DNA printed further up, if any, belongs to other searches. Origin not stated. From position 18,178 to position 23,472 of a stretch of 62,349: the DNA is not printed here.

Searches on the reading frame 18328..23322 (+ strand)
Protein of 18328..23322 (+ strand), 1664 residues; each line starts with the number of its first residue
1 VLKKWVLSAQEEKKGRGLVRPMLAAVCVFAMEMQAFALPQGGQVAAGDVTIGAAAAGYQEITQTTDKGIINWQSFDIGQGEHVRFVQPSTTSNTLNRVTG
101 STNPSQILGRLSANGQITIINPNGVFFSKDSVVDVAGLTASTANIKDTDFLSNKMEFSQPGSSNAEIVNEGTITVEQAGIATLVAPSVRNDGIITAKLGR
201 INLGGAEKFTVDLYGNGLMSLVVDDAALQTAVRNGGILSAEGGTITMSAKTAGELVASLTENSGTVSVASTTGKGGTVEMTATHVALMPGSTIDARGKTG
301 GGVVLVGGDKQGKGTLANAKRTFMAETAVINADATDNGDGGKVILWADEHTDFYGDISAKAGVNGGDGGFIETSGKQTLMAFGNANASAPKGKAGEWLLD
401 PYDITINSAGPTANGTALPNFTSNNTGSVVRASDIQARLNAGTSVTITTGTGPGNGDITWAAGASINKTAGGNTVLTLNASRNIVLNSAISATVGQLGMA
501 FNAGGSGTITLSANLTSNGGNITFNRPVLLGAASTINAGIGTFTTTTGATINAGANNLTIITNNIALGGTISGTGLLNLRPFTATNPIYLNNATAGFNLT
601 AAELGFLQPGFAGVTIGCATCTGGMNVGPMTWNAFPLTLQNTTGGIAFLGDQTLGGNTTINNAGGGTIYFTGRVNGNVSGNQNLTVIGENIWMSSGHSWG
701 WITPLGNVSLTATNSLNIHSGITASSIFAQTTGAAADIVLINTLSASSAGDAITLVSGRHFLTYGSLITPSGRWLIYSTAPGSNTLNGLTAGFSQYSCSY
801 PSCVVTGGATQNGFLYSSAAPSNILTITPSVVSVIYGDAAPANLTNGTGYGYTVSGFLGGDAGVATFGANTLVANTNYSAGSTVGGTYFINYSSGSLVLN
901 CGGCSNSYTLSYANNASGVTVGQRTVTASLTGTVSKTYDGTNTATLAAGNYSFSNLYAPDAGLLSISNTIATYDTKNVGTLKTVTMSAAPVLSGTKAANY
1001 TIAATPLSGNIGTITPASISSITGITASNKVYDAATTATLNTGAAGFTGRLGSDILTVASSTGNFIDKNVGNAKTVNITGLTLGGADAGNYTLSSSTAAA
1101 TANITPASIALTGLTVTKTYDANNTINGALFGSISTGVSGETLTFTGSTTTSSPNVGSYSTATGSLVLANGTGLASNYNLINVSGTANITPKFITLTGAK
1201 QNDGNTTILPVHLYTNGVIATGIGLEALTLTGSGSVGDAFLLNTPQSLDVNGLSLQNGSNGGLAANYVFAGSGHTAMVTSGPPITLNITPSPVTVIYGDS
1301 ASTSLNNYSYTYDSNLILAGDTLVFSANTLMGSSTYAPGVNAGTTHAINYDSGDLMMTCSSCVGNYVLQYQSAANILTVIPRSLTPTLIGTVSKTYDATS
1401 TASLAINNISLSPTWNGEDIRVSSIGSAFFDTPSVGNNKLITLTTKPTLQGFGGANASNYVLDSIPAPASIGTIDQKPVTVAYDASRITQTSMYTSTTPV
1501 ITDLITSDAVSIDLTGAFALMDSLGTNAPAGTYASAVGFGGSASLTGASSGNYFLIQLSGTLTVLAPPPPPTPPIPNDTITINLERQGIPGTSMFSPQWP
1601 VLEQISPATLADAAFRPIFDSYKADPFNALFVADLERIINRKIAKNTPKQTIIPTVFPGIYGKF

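Call 7: search_protein_families(library=pfam, proteins=[window:18328-23322:+], max_evalue=0.01)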
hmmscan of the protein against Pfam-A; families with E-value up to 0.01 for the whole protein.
window:18328-23322:+ (1664 aa): 3 families
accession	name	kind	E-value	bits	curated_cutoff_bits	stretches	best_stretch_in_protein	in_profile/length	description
PF18657.6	YDG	-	4.4e-43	145.9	25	4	1021-1097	6-84/85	YDG domain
PF05860.19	TPS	-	5.1e-30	105.7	33.5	1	38-291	4-248/252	TPS secretion domain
PF13860.13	FlgD_ig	-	0.0039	17.6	27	1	914-954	30-72/79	FlgD Ig-like domain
